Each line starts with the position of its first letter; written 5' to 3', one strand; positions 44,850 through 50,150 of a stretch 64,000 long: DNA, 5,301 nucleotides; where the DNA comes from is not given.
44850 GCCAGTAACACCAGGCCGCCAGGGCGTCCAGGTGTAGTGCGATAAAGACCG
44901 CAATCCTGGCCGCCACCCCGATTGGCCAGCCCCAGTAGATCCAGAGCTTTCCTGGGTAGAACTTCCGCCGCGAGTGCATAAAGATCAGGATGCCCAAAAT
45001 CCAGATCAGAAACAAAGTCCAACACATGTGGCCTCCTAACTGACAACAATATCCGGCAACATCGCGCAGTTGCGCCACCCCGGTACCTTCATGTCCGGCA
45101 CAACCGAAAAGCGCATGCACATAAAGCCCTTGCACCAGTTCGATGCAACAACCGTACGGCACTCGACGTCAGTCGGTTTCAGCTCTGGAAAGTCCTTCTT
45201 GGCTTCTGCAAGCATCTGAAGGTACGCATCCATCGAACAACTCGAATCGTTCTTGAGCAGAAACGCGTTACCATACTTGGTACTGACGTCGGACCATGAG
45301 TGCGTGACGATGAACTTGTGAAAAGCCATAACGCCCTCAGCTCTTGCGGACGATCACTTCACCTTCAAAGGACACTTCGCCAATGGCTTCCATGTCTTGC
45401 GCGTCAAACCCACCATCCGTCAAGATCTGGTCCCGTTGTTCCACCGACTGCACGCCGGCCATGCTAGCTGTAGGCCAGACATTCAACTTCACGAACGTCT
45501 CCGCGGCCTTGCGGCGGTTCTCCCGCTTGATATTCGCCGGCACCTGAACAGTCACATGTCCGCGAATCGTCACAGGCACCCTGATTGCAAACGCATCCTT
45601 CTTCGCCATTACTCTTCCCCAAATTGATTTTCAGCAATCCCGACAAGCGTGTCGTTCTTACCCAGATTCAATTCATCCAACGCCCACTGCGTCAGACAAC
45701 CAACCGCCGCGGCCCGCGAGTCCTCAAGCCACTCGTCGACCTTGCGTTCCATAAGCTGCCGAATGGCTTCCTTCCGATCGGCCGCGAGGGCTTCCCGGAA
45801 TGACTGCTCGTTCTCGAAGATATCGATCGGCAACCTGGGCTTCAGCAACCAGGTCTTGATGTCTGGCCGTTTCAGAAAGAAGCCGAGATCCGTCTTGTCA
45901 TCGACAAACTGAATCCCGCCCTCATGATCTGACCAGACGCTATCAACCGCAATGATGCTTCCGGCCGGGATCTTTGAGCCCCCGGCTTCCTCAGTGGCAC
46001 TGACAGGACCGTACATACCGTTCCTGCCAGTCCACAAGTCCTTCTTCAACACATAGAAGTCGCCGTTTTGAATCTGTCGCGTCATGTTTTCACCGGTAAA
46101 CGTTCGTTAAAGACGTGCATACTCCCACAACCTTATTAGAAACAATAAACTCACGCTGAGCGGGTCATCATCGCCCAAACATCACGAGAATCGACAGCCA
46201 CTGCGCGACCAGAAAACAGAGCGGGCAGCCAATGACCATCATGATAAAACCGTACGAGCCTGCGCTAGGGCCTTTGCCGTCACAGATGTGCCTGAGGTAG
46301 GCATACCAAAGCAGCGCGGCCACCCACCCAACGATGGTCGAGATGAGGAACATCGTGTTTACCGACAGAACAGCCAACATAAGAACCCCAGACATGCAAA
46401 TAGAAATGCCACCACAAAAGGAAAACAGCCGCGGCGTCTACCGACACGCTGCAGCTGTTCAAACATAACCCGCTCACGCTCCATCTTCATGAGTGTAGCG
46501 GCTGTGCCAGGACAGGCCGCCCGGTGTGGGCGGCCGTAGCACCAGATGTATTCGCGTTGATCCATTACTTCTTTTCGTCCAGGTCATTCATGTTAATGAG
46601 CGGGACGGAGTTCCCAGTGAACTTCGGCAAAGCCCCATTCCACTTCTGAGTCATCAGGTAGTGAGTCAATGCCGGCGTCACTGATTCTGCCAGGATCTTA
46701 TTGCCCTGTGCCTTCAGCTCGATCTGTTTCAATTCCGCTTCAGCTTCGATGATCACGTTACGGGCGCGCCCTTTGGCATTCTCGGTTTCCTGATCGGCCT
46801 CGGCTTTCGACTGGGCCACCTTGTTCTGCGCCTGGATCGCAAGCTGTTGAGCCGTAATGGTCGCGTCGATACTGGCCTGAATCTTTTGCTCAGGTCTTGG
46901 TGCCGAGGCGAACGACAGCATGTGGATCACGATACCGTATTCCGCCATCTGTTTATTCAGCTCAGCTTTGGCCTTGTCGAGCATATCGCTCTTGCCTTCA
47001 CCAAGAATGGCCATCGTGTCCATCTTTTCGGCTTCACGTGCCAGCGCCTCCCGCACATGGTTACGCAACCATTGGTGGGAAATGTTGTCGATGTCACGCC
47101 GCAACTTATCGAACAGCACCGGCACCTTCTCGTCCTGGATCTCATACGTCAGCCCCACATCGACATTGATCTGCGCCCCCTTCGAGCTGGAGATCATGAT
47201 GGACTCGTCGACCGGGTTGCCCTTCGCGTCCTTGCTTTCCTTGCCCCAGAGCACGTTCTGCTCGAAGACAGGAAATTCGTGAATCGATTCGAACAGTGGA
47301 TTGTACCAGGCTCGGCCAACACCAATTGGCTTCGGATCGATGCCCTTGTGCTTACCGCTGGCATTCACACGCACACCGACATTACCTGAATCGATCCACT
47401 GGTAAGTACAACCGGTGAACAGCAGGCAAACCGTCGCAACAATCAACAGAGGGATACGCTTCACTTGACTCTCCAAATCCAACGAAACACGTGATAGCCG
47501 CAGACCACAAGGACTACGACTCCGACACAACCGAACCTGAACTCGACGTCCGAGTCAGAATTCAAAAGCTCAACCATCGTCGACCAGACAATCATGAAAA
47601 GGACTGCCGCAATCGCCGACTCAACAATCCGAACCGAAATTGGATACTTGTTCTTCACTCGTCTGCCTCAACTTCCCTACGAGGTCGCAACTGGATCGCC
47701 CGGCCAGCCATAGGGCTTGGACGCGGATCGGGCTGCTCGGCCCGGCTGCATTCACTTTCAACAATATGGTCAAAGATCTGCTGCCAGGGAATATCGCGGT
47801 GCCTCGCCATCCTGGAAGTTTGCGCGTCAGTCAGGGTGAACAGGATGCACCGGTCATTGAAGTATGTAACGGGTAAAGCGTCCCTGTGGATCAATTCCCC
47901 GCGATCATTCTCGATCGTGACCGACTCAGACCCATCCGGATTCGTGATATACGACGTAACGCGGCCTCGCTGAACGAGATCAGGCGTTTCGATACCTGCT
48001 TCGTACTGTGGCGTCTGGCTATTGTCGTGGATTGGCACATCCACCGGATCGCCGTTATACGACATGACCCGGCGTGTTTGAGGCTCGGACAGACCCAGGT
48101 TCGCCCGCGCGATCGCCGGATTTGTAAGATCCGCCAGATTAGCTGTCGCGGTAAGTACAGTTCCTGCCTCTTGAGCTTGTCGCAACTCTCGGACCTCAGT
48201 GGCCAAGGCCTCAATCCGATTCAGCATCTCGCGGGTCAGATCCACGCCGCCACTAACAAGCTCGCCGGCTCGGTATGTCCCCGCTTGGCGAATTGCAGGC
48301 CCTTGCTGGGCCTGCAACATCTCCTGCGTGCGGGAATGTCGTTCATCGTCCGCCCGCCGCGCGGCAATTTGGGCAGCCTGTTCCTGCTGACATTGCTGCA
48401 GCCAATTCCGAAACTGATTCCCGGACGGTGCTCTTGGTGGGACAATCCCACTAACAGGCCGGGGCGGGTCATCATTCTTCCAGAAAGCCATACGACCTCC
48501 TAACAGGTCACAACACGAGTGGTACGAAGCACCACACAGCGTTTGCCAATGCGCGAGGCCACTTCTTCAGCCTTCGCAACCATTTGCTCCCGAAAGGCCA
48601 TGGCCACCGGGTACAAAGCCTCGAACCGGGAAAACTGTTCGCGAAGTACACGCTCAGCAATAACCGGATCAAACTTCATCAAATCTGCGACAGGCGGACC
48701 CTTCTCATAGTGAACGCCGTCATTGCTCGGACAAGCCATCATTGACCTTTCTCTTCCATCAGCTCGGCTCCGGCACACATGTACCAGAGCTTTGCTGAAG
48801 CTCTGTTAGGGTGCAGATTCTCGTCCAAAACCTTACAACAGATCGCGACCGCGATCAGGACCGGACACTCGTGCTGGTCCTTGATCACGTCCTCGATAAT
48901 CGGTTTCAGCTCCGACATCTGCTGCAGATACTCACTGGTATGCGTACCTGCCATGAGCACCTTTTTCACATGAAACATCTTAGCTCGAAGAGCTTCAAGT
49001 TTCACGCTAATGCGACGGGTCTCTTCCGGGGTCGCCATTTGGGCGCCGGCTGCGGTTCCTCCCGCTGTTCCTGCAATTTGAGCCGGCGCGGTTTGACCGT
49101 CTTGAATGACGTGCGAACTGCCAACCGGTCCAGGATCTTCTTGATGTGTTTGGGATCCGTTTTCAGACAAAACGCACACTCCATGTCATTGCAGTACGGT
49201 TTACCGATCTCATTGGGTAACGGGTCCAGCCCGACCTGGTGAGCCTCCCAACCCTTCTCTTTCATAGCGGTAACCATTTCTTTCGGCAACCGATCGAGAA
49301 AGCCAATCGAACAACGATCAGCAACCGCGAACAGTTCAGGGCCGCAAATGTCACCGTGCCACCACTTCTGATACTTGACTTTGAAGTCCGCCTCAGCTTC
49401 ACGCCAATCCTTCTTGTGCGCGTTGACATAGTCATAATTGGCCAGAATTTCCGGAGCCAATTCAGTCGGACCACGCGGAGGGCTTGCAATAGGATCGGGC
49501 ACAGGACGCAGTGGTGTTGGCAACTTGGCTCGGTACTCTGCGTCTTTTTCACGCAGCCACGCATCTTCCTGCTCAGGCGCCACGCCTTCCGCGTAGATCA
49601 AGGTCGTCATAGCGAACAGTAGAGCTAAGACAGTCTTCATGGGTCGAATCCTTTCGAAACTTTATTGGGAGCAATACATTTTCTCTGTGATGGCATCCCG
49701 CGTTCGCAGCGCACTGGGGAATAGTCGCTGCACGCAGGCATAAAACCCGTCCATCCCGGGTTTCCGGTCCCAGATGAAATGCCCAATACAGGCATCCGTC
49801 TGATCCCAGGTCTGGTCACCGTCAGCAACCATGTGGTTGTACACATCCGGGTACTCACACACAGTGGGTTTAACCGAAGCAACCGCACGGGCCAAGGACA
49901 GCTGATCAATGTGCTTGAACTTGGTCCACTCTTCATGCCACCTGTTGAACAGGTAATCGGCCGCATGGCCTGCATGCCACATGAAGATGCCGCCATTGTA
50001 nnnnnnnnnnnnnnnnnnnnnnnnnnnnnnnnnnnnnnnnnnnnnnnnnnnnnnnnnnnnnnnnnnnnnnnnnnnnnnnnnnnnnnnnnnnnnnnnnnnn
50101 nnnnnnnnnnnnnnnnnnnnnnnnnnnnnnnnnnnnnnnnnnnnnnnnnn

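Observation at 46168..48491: Operon of SPFH/Band-7 lipoprotein with three small membrane proteins and a tail-fibre-motif protein, all translationally coupled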

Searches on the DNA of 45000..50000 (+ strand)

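Call 5: search_dna_similar(query=window:45000-50000:+, collection=phages, mode=near, max_rows=20)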
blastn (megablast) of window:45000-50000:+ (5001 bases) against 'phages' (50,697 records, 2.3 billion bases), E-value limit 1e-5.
No match.

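Call 83: search_dna_similar(query=L095:1301-2331:+, collection=ecoli_genomes, mode=near, max_rows=8)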
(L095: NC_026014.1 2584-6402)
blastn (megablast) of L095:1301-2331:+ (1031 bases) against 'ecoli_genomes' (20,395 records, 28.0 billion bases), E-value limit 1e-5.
Records with a match: 751; places in all: 806; records where one place covers at least 80% of the query: 145.
Genomes with a match: 714 of 5426; with a place that covers at least 80% of the query: 145. Places per genome that has any: lowest 1, median 1, highest 3. On chromosomes: 417 places; on plasmids: 389.
Best place of each record, by identity: >=99% 12; 95-99% 106; 90-95% 236; 80-90% 205; 60-80% 192.
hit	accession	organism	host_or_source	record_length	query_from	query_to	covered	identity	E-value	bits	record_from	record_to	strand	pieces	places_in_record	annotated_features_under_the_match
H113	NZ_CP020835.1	Escherichia coli strain CFSAN051542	blue cheese in wax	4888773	1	1031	100%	100.0%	0e+0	1905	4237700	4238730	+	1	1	SPFH domain-containing protein | hypothetical protein | ead/Ea22-like family protein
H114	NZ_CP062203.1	Escherichia coli strain K_EC180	swine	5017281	1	1031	100%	100.0%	0e+0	1905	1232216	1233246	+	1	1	SPFH domain-containing protein | hypothetical protein (x2)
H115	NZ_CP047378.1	Escherichia coli strain CAU16175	swine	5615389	1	1031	100%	100.0%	0e+0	1905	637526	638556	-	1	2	SPFH domain-containing protein | hypothetical protein | ead/Ea22-like family protein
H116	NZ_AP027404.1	Escherichia coli strain EC416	Sus scrofa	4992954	1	1031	100%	100.0%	0e+0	1905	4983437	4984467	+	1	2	SPFH domain-containing protein | hypothetical protein | ead/Ea22-like family protein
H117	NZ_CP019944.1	Escherichia coli strain DSM 103246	chicken carcass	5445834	1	1031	100%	99.9%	0e+0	1899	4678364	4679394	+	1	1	SPFH domain-containing protein | hypothetical protein | ead/Ea22-like family protein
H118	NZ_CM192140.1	Escherichia coli strain Ec-U9-2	Homo sapiens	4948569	1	1031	100%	99.9%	0e+0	1899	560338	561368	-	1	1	SPFH domain-containing protein | hypothetical protein | ead/Ea22-like family protein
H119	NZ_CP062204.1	Escherichia coli strain C311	Cow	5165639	1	1031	100%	99.8%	0e+0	1893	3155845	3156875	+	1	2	SPFH domain-containing protein | hypothetical protein | ead/Ea22-like family protein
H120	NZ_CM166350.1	Escherichia coli strain CH4793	Homo sapiens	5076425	1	1031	100%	99.8%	0e+0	1893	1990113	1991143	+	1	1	SPFH domain-containing protein | hypothetical protein (x2)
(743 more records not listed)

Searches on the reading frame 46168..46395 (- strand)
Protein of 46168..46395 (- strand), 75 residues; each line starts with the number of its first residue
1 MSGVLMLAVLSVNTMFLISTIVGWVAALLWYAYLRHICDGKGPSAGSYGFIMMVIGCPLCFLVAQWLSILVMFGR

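Call 3: search_protein_families(library=pfam, proteins=[window:46168-46395:-], max_evalue=0.1)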
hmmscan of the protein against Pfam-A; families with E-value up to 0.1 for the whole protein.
window:46168-46395:- (75 aa): 0 families

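Call 4: search_protein_families(library=phrogs, proteins=[window:46168-46395:-], max_evalue=0.1)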
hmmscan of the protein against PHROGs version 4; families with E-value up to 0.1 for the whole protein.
window:46168-46395:- (75 aa): 0 families

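Call 13: search_protein_families(library=padloc, proteins=[window:46168-46395:-], max_evalue=0.1)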
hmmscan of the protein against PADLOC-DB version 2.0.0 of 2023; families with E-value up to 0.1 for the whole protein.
window:46168-46395:- (75 aa): 0 families

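Call 14: search_protein_families(library=ncbifam, proteins=[window:46168-46395:-], max_evalue=0.1)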
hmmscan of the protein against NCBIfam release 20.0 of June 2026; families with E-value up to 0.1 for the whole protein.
window:46168-46395:- (75 aa): 1 family
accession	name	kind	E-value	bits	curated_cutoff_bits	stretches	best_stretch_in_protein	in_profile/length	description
TIGR02762.1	TraL_TIGR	equivalog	0.0065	17.1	30.95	1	3-44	26-65/95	type IV conjugative transfer system protein TraL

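Call 43: find_homologous_proteins(query=window:46171-46395:-, max_evalue=0.01)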
Query window:46171-46395:- (75 aa): 1 proteins with E <= 0.01 among 3 candidates.
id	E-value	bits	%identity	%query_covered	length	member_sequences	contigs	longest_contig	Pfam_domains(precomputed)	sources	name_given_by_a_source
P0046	1.3e-41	157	100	100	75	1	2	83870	-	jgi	-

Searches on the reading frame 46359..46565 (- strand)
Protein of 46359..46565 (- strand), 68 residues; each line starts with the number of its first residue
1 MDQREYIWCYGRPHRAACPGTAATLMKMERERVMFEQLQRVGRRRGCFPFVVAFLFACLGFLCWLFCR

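Call 3: search_protein_families(library=pfam, proteins=[window:46359-46565:-], max_evalue=0.1)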
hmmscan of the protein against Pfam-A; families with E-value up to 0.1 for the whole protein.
window:46359-46565:- (68 aa): 0 families

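Call 4: search_protein_families(library=phrogs, proteins=[window:46359-46565:-], max_evalue=0.1)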
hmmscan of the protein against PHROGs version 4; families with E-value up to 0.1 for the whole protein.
window:46359-46565:- (68 aa): 0 families

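Call 13: search_protein_families(library=padloc, proteins=[window:46359-46565:-], max_evalue=0.1)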
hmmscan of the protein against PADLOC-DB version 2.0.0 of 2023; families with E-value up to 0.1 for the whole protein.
window:46359-46565:- (68 aa): 0 families

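Call 14: search_protein_families(library=ncbifam, proteins=[window:46359-46565:-], max_evalue=0.1)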
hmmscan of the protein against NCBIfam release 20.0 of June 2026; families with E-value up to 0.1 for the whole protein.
window:46359-46565:- (68 aa): 0 families

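Call 55: search_protein_representatives(protein=window:46362-46565:-)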
Query: 68 residues. Proteins with E-value up to 0.001 (for the whole library): 3; up to 1e-10: 1; up to 1e-30: 1. The best 3 are listed.
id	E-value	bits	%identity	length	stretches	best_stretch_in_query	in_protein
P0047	1.2e-41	155.8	100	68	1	1-68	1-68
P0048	1.2e-04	38.4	28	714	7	13-50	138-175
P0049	3.3e-04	37.0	27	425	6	7-47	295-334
